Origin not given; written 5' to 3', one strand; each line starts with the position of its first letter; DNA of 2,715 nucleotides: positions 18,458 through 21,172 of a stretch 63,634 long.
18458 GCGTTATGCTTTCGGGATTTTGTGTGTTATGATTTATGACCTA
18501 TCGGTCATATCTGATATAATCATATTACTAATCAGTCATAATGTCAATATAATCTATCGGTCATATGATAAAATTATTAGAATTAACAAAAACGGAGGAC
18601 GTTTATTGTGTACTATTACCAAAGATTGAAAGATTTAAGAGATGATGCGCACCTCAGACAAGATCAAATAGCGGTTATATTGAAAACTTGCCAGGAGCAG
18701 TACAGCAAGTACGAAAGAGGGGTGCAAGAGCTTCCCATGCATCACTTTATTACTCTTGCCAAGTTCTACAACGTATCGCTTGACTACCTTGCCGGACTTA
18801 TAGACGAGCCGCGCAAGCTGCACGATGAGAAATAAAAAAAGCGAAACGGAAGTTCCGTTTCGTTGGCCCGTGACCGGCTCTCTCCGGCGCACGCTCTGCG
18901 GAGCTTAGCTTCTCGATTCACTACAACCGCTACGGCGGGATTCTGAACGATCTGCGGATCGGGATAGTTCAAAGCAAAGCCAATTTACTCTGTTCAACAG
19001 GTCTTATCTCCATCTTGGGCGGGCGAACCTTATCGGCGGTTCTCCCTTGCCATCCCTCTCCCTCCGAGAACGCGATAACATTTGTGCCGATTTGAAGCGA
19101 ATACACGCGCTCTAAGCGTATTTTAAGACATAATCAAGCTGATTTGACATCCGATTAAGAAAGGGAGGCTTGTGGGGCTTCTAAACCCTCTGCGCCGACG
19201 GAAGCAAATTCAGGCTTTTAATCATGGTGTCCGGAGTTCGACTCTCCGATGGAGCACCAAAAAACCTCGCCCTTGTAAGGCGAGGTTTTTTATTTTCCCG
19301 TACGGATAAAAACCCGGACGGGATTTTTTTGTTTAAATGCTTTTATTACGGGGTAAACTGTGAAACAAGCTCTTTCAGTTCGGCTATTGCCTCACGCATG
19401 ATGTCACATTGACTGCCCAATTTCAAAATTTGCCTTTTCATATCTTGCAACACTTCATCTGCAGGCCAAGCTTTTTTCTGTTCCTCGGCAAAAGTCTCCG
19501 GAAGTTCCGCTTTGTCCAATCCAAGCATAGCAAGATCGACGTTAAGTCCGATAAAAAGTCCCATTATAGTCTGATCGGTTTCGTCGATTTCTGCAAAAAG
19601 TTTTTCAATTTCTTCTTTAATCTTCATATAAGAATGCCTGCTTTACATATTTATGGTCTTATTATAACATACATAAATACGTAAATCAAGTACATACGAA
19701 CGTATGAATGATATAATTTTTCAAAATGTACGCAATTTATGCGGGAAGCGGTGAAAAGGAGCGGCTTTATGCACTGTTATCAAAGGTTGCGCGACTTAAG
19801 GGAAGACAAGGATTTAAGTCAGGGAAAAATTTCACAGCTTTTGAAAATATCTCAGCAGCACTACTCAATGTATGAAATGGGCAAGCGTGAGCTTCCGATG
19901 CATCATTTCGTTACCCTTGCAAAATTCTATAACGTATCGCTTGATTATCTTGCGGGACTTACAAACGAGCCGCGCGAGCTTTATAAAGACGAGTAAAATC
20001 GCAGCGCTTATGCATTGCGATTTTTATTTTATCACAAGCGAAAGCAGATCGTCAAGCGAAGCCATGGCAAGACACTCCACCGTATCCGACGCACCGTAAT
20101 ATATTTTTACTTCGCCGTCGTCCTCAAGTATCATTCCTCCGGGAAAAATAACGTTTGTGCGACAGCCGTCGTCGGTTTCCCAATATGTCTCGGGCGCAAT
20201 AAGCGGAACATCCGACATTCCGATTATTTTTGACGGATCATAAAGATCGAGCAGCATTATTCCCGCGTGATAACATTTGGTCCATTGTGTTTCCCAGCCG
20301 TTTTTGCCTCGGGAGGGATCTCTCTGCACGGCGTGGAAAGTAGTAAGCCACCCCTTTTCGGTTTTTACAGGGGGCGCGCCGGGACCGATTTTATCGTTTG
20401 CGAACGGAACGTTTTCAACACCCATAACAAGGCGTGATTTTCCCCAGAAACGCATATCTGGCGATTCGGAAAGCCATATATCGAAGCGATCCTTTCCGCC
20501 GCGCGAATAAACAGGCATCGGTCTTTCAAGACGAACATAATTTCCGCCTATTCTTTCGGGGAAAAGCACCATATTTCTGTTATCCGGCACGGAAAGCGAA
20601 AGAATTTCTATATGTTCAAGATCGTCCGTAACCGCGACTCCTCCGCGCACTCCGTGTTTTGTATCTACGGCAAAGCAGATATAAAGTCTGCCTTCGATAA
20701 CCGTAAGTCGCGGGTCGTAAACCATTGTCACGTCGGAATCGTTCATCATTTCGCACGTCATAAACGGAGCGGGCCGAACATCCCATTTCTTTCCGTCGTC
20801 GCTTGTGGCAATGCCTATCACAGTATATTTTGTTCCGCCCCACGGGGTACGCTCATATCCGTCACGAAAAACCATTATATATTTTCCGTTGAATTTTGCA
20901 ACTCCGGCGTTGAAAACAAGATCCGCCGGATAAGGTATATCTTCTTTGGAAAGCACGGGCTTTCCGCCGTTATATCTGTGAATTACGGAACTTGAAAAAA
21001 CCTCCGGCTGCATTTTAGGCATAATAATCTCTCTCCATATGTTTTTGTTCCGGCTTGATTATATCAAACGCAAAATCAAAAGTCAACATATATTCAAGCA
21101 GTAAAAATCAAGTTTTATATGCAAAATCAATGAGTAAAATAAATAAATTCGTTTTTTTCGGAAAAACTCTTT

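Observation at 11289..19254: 7.9-kb element integrated into tRNA-Lys(UUU), bounded by perfect 40-bp direct repeats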

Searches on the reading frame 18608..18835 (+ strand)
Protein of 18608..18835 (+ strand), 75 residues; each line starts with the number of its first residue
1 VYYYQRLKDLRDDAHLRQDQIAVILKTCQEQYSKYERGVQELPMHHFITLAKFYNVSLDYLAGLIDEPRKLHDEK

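Call 7: search_protein_families(library=pfam, proteins=[window:18608-18835:+], max_evalue=0.01)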
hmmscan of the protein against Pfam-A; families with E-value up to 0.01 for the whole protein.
window:18608-18835:+ (75 aa): 3 families
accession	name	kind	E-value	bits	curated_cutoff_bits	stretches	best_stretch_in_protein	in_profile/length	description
PF12844.13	HTH_19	-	2e-09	37.7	30.2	1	4-66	1-63/64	Helix-turn-helix domain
PF01381.28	HTH_3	-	1.4e-08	35.1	23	1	7-61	1-55/55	Helix-turn-helix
PF13560.12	HTH_31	-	2.4e-05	25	27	1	5-59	4-59/64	Helix-turn-helix domain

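Call 8: search_protein_families(library=phrogs, proteins=[window:18608-18835:+], max_evalue=0.01)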
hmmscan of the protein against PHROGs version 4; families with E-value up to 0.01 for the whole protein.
window:18608-18835:+ (75 aa): 12 families
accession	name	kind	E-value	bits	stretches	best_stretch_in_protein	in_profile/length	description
phrog_8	-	transcription regulation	7.1e-11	43.1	1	4-69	78-143/346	transcriptional regulator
phrog_4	-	transcription regulation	3e-07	30.8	1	4-69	138-199/400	transcriptional repressor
phrog_2967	-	transcription regulation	4.3e-06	27.4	1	4-64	12-72/225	transcriptional regulator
phrog_3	-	transcription regulation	1.4e-05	26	1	1-69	87-153/430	transcriptional repressor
phrog_7396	-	unknown function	6.8e-05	23.6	1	6-69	19-85/227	-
phrog_2439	-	transcription regulation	0.00011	22.2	1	5-63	10-68/367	transcriptional regulator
phrog_6378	-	unknown function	0.0003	21.8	1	4-69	10-75/131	-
phrog_2328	-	transcription regulation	0.00032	21.5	1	5-69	18-82/128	transcriptional repressor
phrog_1994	-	DNA, RNA and nucleotide metabolism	0.0005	21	1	5-66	2-63/170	DNA binding protein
phrog_2104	-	unknown function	0.0018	19.4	1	5-40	42-77/103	-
phrog_34939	-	unknown function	0.0059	17.3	1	5-70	12-78/280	-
phrog_19114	-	unknown function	0.0095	17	1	7-44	76-113/135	-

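Call 73: search_protein_families(library=ncbifam, proteins=[window:18608-18835:+], max_evalue=0.001)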
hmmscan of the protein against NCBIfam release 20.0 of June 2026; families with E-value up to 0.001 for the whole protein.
window:18608-18835:+ (75 aa): 2 families
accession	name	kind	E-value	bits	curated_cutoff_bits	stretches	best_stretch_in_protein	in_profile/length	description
NF041951.1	phage_RstR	subfamily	7e-11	42.4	80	1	1-69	1-69/108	RstR family transcriptional repressor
TIGR03830.1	CxxCG_CxxCG_HTH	subfamily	0.00019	21.2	61.8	1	6-45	69-108/127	type II TA system antitoxin MqsA family protein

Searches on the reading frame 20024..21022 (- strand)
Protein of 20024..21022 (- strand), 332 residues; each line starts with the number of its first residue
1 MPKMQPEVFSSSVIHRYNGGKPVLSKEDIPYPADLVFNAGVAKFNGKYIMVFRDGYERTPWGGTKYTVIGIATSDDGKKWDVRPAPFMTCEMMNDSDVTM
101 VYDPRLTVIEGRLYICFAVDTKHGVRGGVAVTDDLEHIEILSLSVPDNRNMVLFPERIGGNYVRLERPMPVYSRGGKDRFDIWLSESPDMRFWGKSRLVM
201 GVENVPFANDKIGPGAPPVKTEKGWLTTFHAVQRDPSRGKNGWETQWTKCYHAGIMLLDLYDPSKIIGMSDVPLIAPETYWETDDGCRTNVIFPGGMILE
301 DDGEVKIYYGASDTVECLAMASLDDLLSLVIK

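Call 11: find_encoding_contigs(protein=window:20024-21022:-, flank=10000, max_places=10)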
Protein window:20024-21022:- (332 aa): 24 contigs read that carry it; 9 places shown.
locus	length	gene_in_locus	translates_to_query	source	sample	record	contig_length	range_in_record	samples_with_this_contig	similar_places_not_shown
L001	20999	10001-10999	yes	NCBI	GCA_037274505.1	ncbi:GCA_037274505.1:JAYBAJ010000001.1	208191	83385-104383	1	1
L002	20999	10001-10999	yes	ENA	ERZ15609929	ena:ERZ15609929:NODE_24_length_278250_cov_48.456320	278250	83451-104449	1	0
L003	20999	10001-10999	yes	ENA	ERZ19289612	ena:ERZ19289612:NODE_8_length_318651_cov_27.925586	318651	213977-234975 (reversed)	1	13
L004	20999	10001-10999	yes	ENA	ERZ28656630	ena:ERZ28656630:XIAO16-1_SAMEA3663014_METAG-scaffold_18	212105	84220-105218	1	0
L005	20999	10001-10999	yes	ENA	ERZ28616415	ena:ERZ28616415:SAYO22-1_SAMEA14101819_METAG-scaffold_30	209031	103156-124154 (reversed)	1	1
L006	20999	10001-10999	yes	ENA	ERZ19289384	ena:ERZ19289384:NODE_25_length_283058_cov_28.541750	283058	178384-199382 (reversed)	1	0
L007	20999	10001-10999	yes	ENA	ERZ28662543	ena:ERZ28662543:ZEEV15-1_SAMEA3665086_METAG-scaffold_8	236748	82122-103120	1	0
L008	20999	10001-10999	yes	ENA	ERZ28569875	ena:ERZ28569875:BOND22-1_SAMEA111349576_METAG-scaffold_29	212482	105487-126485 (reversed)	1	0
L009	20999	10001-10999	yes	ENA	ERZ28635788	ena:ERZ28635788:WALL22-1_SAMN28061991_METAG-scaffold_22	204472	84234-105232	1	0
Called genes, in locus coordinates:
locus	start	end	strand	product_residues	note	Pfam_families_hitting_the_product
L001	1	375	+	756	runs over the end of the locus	PF00664:ABC_membrane, PF00005:ABC_tran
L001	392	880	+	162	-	PF08909:DUF1854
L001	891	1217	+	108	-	PF06153:CdAMP_rec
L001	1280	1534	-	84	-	PF13560:HTH_31 (weak), PF01381:HTH_3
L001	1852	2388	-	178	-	-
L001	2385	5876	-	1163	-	PF00580:UvrD-helicase, PF01443:Viral_helicase1 (faint), PF13245:AAA_19, PF13538:UvrD_C_2 (faint), PF13361:UvrD_C, PF12705:PDDEXK_1 (weak)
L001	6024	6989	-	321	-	PF01116:F_bP_aldolase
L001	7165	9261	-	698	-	PF01138:RNase_PH, PF03725:RNase_PH_C, PF03726:PNPase, PF01138:RNase_PH, PF00013:KH_1, PF00575:S1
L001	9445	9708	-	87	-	PF00312:Ribosomal_S15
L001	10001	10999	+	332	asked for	PF04041:Glyco_hydro_130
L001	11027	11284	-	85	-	PF12844:HTH_19, PF13560:HTH_31, PF01381:HTH_3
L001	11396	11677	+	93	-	-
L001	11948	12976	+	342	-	PF01551:Peptidase_M23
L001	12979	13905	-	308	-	PF13228:DUF4037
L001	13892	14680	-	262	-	PF12688:TPR_5 (faint), PF13374:TPR_10 (faint), PF13424:TPR_12 (weak)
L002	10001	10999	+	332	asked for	PF04041:Glyco_hydro_130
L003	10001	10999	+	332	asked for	PF04041:Glyco_hydro_130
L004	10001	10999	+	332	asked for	PF04041:Glyco_hydro_130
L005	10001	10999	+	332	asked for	PF04041:Glyco_hydro_130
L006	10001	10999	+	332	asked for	PF04041:Glyco_hydro_130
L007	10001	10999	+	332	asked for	PF04041:Glyco_hydro_130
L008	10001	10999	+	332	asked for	PF04041:Glyco_hydro_130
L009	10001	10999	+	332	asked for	PF04041:Glyco_hydro_130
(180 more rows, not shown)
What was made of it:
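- Tried and rejected: The right-flank GH130 look-up worked (call 11).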
